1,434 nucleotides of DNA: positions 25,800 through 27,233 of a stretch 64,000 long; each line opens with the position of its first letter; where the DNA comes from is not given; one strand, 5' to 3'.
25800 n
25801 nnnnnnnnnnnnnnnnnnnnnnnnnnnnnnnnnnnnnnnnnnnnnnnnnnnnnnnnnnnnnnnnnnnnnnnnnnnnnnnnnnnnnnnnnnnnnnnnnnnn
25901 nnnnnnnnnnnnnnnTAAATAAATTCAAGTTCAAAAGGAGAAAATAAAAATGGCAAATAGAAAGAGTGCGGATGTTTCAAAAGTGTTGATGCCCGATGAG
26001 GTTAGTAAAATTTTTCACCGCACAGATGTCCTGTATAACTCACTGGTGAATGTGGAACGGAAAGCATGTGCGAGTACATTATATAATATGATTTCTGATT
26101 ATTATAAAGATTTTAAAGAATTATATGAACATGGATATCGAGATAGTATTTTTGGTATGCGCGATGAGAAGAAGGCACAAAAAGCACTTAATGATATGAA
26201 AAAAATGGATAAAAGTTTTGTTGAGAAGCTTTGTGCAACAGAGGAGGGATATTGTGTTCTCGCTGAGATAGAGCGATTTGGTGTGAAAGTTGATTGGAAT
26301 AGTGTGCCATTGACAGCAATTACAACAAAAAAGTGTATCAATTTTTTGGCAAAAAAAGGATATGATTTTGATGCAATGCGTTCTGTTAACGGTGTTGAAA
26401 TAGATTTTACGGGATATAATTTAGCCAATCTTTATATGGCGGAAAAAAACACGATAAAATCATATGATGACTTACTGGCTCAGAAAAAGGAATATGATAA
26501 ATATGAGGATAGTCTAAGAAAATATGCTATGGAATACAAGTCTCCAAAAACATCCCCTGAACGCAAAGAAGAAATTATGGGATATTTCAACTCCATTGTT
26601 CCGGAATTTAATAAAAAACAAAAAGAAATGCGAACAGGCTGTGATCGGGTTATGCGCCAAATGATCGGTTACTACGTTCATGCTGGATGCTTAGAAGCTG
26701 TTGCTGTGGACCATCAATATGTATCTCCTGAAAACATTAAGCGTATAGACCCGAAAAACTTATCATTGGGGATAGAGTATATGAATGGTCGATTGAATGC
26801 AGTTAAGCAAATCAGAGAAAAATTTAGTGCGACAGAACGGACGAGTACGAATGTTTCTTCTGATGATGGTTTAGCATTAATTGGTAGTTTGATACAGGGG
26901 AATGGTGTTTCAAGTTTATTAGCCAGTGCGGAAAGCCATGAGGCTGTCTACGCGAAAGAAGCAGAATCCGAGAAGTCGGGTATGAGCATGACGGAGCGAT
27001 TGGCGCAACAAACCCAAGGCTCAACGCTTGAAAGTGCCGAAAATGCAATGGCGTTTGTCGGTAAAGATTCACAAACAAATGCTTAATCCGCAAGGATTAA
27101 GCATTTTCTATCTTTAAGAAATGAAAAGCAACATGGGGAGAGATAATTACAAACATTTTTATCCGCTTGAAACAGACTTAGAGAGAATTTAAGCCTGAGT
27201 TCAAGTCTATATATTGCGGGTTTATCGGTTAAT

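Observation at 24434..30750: AT-rich block of signal-peptide-less candidate secreted effectors, including a paralogous pair with a near-identical Glu-rich C-terminal 56 aa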

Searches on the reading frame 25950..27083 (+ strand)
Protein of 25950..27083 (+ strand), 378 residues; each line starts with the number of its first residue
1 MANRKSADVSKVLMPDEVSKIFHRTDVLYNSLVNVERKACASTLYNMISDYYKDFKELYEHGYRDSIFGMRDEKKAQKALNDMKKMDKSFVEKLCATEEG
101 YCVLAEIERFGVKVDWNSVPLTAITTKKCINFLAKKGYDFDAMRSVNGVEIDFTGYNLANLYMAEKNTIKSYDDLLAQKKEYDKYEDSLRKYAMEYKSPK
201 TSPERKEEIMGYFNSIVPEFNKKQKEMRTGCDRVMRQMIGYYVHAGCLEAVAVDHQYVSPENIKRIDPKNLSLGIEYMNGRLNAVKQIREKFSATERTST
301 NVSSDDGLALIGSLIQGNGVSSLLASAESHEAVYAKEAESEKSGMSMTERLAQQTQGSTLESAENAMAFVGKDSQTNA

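Call 5: search_protein_families(library=pfam, proteins=[window:25950-27083:+], max_evalue=1)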
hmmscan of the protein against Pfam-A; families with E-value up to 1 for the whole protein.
window:25950-27083:+ (378 aa): 1 family
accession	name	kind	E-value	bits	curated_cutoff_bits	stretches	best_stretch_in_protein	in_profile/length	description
PF18596.6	Sld7_C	-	0.083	13.5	23.2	1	53-94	32-72/77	Sld7 C-terminal domain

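Call 9: find_homologous_proteins(query=window:25950-27083:+, max_evalue=0.001)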
Query window:25950-27083:+ (378 aa): 6 proteins with E <= 0.001 among 2248 candidates.
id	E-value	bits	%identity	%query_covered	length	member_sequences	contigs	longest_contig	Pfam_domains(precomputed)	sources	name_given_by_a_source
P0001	8.6e-241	816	98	100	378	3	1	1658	-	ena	-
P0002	2.4e-116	406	55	97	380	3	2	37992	-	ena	-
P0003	8.2e-108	378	51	98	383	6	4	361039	-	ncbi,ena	-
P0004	6.5e-91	323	47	97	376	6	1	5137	-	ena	-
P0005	1.1e-90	322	45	100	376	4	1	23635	-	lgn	-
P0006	6.8e-82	293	44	94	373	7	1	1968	-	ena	-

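Call 12: find_encoding_contigs(protein=P0003, flank=10000, max_places=6)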
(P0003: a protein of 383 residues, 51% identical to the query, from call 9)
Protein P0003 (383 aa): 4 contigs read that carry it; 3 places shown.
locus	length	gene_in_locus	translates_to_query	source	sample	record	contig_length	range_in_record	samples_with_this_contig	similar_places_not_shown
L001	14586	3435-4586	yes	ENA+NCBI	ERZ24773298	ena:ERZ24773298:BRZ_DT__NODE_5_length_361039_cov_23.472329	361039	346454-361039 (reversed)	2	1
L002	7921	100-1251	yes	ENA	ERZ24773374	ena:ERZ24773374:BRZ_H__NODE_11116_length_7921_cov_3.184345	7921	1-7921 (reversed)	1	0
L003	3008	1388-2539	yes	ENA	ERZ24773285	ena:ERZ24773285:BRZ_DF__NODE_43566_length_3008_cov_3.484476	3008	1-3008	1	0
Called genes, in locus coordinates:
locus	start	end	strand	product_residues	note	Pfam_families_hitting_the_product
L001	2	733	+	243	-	?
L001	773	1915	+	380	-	-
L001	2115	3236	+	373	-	-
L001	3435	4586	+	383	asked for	-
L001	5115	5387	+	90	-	PF11154:DUF2934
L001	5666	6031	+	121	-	-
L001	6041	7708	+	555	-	PF00005:ABC_tran, PF13304:AAA_21 (faint)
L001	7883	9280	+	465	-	-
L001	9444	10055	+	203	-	PF01612:DNA_pol_A_exo1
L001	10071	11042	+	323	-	PF01380:SIS, PF00571:CBS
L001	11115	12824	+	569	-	PF03968:LptD_N (weak)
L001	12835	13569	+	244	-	PF00005:ABC_tran, PF13304:AAA_21 (faint)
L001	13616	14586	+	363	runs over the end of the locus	PF00365:PFK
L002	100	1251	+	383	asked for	-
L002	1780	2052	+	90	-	PF11154:DUF2934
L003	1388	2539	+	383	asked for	-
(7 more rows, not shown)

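Call 13: find_related_loci(query=A2, collection=genome_contigs, flank=10000)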
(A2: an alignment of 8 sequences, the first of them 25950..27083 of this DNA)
Query A2 (378 aa) in genome_contigs; peptide patterns used: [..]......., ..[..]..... (x = any residue, [..] = any of these).
73 stretches matched a pattern; 1 encode a relative of the query (tblastn E <= 1e-3); 1 distinct loci.
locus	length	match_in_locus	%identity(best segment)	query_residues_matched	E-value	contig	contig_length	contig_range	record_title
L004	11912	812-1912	55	13-378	3e-125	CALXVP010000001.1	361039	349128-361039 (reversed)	MAG: uncultured Alphaproteobacteria bacterium isolate BRZ_DT__bin56 genome assembly, contig: BRZ_DT__NODE_5_length_36103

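Call 15: find_encoding_contigs(protein=P0002, flank=10000, max_places=4)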
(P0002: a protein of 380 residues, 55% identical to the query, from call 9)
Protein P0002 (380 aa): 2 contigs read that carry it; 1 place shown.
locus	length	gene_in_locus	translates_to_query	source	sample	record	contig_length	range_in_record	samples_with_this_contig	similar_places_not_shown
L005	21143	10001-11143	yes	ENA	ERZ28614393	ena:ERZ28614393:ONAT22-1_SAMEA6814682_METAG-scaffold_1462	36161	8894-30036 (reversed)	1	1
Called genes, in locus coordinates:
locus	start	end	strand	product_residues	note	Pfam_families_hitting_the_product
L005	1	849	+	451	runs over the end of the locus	-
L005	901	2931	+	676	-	PF04851:ResIII, PF00270:DEAD (faint), PF17757:UvrB_inter, PF27431:UvrB_3rd, PF00271:Helicase_C, PF12344:UvrB, PF02151:UVR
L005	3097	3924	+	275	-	PF02230:Abhydrolase_2 (faint), PF20434:BD-FAE (weak), PF00561:Abhydrolase_1 (weak), PF12146:Hydrolase_4, PF12697:Abhydrolase_6 (weak), PF00326:Peptidase_S9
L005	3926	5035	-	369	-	PF04055:Radical_SAM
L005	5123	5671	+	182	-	PF02482:Ribosomal_S30AE, PF16321:Ribosom_S30AE_C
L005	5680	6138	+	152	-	PF00359:PTS_EIIA_2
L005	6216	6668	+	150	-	PF00075:RNase_H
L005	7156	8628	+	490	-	-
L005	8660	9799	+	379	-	-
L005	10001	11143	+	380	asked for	-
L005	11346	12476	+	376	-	-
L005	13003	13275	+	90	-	PF11154:DUF2934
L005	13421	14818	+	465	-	-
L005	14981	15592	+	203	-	PF01612:DNA_pol_A_exo1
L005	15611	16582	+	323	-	PF01380:SIS, PF00571:CBS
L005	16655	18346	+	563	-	PF03968:LptD_N (weak)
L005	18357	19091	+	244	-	PF00005:ABC_tran, PF13304:AAA_21 (faint)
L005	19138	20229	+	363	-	PF00365:PFK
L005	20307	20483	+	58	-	PF04325:DUF465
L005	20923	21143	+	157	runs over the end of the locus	-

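Call 16: find_encoding_contigs(protein=P0005, flank=10000, max_places=4)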
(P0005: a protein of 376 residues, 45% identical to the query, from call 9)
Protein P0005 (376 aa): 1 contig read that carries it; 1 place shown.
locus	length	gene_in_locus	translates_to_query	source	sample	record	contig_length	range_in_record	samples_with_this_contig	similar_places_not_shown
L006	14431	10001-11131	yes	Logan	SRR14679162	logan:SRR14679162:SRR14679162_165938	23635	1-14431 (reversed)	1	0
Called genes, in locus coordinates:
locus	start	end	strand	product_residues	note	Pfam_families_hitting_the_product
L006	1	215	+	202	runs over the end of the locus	PF00881:Nitroreductase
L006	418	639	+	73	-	PF01176:eIF-1a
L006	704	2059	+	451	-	-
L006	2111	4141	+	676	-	PF04851:ResIII, PF00270:DEAD (faint), PF17757:UvrB_inter, PF27431:UvrB_3rd, PF00271:Helicase_C, PF12344:UvrB, PF02151:UVR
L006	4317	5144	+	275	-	PF02230:Abhydrolase_2 (faint), PF20434:BD-FAE (weak), PF00561:Abhydrolase_1 (weak), PF12146:Hydrolase_4, PF12697:Abhydrolase_6 (weak), PF00326:Peptidase_S9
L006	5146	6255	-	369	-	PF04055:Radical_SAM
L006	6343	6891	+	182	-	PF02482:Ribosomal_S30AE, PF16321:Ribosom_S30AE_C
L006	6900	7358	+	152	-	PF00359:PTS_EIIA_2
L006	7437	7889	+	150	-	PF00075:RNase_H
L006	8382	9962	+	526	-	-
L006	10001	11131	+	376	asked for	-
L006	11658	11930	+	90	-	PF11154:DUF2934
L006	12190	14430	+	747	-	?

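Call 17: find_encoding_contigs(protein=P0004, flank=10000, max_places=4)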
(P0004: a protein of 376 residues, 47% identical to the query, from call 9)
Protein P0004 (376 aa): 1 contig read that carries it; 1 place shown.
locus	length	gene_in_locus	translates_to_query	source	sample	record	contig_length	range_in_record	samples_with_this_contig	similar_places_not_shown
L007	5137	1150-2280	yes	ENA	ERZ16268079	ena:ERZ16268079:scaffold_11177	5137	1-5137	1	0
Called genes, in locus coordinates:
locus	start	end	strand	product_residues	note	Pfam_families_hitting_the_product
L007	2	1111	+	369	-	?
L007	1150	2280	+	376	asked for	-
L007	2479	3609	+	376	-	-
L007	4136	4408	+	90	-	PF11154:DUF2934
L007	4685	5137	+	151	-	?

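Call 26: search_protein_families(library=phrogs, proteins=[window:25950-27083:+], max_evalue=0.1)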
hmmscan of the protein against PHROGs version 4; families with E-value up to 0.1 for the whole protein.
window:25950-27083:+ (378 aa): 0 families

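Call 27: search_protein_families(library=padloc, proteins=[window:25950-27083:+], max_evalue=0.1)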
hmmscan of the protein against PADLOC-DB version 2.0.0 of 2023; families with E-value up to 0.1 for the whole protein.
window:25950-27083:+ (378 aa): 0 families

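Call 32: predict_structure(alignment_id=A2)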
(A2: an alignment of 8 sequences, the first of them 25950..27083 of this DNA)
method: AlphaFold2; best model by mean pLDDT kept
length: 378 residues; sequences in the alignment: 8
mean_pLDDT: 81.4   pTM: 0.71
mean pLDDT of the five models: 81.4, 80.1, 80.0, 78.8, 77.9
residues with pLDDT >= 90: 255; 70-90: 38; 50-70: 7; < 50: 78
segments of 3 or more residues with pLDDT < 50: 1-8, 296-304, 318-378
pLDDT, mean of each block of 10 residues (from residue 1): 45 86 95 93 97 96 88 92 96 95 96 94 94 96 93 97 95 96 94 92 95 93 94 95 97 93 96 95 95 56 65 66 30 34 41 39 38 33
secondary structure, 60 per line:
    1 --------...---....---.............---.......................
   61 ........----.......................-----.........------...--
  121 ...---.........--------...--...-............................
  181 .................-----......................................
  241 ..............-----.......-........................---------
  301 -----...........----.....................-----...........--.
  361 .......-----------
elements in order: H15-18 H22-34 H38-68 H73-95 H101-109 H127-135 E144-146 E149-151 H153-197 H203-254 H260-266 H268-291 H306-316 H321-341 H347-357 H360-367

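Call 35: search_protein_representatives(alignment_id=A2)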
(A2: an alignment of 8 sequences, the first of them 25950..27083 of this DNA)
Query: 8 sequences, 381 profile positions. Proteins with E-value up to 0.001 (for the whole library): 20; up to 1e-10: 14; up to 1e-30: 12. The best 20 are listed.
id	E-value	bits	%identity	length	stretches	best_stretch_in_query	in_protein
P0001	3.8e-192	654.7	-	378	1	1-381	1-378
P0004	2.1e-183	626.0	-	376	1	1-381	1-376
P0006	3.4e-181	618.7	-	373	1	8-381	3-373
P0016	1.7e-100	353.1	-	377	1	1-378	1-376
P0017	1.3e-78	281.1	-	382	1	10-361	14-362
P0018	7.7e-68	245.6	-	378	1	1-359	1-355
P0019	2.4e-63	230.8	-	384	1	1-336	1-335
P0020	5.1e-60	219.9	-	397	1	1-341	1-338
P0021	7.0e-53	196.4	-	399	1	17-342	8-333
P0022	5.1e-50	186.9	-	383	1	72-365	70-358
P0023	1.2e-48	182.4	-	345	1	8-318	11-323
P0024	2.0e-46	175.1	-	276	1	44-297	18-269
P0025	5.4e-24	101.3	-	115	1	1-107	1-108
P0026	9.1e-18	80.8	-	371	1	41-335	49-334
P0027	1.3e-09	53.9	-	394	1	111-308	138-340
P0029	4.1e-08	49.0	-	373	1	16-197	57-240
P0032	1.0e-05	41.1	-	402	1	74-293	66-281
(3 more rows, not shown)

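Call 47: search_solved_structures(query=A5, max_evalue=10)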
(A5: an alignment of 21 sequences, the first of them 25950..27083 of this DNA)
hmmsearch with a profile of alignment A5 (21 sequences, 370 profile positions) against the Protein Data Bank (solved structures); distinct sequences matched with E-value up to 10: 15.
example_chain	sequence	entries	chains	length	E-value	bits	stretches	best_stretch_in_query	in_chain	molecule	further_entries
3m5g_B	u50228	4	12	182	0.04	16.2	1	212-257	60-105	Hemagglutinin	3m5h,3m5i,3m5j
6mlm_C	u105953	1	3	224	0.068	15.5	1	212-257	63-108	Hemagglutinin HA2 chain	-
4v6m_A0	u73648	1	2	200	0.073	15.4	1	28-92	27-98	Apolipoprotein A-I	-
6pts_A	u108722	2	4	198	0.073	15.4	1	28-92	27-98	Apolipoprotein A-I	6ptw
1av1_A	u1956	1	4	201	0.075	15.3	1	28-92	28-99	APOLIPOPROTEIN A-I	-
3r2p_A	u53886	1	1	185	0.085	15.2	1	27-92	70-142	Apolipoprotein A-I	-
2msc_A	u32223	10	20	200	0.087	15.1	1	28-92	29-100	Apolipoprotein A-I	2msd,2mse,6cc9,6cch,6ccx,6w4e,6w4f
7kjr_C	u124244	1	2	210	0.1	14.8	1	28-92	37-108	Apolipoprotein A-I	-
8eqs_C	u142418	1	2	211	0.11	14.8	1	28-92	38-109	Apolipoprotein A-I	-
6dkm_B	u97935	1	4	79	0.12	14.7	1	178-220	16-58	DHD131_B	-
3k2s_A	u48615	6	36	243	0.12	14.7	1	28-92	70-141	Apolipoprotein A-I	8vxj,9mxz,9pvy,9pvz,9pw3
6clz_B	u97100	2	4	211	0.13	14.6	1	29-88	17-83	Apolipoprotein A-I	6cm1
2dq3_A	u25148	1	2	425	0.34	13.2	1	170-232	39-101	Seryl-tRNA synthetase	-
5xg2_A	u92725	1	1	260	0.5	12.6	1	177-235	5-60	Chromosome partition protein Smc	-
6dkm_A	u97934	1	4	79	2.4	10.4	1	174-236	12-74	DHD131_A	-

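Call 48: search_protein_families(library=pfam, alignment_id=A5, max_evalue=0.01)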
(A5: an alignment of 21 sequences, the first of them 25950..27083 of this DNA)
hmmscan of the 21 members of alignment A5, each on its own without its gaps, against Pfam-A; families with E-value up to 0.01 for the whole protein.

A. member 1, window:25950-27083:+ (378 aa): 0 families

B. families by the number of members that match (of 21 scanned): 3 families
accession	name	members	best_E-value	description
PF06419.17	COG6_N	1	4.2e-05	Conserved oligomeric complex COG6, N-terminal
PF14073.11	Cep57_CLD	1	0.0016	Centrosome localisation domain of Cep57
PF12128.14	DUF3584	1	0.0061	Protein of unknown function (DUF3584)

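Call 52: find_encoding_contigs(protein=P0027, flank=10000, max_places=3)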
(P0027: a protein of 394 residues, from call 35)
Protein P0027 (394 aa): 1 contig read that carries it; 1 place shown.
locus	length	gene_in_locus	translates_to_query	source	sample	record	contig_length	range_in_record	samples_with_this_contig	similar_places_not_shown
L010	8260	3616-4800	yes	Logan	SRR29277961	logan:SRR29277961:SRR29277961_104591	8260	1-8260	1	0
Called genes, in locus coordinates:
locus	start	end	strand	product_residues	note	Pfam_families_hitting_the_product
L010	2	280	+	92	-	?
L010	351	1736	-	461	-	PF00209:SNF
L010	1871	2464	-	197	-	PF00300:His_Phos_1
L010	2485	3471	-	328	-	PF01636:APH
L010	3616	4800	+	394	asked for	-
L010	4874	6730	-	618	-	-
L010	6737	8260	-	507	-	?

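Call 53: find_encoding_contigs(protein=P0020, flank=10000, max_places=3)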
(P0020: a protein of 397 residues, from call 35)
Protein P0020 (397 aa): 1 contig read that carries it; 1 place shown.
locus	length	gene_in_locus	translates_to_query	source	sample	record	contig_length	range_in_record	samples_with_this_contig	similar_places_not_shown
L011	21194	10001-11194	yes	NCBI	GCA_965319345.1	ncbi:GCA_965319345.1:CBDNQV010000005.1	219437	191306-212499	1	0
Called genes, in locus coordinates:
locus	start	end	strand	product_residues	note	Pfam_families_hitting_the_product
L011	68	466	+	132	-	PF00293:NUDIX, PF14815:NUDIX_4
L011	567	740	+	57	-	-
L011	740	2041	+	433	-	PF05496:RuvB_N, PF00004:AAA, PF07728:AAA_5 (weak), PF16193:AAA_assoc_2, PF12002:MgsA_C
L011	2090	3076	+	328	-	PF00849:PseudoU_synth_2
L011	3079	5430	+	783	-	PF05170:AsmA, PF13116:YhdP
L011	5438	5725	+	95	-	PF00708:Acylphosphatase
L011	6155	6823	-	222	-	PF02163:Peptidase_M50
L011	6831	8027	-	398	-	PF05036:SPOR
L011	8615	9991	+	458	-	-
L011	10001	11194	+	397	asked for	-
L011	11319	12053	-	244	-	-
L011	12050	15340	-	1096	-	PF00580:UvrD-helicase, PF13245:AAA_19, PF13361:UvrD_C, PF13538:UvrD_C_2 (faint), PF12705:PDDEXK_1 (weak)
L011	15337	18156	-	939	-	PF12705:PDDEXK_1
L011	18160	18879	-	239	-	PF00483:NTP_transferase, PF12804:NTP_transf_3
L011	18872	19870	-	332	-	PF01636:APH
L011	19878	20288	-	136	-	PF02367:TsaE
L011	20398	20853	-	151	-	PF02556:SecB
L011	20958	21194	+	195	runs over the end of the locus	PF04280:Tim44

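Call 62: find_encoding_contigs(protein=P0029, flank=10000, max_places=3)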
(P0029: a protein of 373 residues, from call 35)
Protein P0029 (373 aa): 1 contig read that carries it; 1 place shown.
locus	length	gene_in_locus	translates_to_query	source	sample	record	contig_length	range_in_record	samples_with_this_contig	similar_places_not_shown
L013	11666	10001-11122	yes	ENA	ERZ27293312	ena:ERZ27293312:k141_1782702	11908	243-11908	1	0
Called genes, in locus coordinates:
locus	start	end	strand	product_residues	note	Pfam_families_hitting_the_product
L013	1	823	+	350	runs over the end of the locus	PF00691:OmpA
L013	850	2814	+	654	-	PF00580:UvrD-helicase, PF13245:AAA_19, PF13604:AAA_30 (weak), PF13361:UvrD_C, PF13538:UvrD_C_2 (faint)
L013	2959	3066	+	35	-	-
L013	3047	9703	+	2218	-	-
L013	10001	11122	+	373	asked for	-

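Call 63: find_encoding_contigs(protein=P0017, flank=10000, max_places=3)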
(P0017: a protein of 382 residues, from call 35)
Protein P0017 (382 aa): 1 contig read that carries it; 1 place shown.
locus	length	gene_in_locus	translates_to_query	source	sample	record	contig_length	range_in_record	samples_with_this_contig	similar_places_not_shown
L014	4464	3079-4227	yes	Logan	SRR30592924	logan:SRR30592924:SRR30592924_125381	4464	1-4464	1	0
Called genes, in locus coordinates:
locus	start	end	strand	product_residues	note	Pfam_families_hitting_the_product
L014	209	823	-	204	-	PF00163:Ribosomal_S4, PF01479:S4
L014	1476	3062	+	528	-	-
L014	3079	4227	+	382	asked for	-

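Call 72: search_protein_families(library=ncbifam, proteins=[window:25950-27083:+, L011:8615-9988:+, P0029, P0032], max_evalue=0.1)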
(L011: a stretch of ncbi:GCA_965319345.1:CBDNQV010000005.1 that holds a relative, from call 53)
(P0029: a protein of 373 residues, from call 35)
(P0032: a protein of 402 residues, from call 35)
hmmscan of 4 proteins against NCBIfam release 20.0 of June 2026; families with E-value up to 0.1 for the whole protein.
window:25950-27083:+ (378 aa): 0 families

L011:8615-9988:+ (458 aa): 0 families

P0029 (373 aa): 0 families

P0032 (402 aa): 0 families
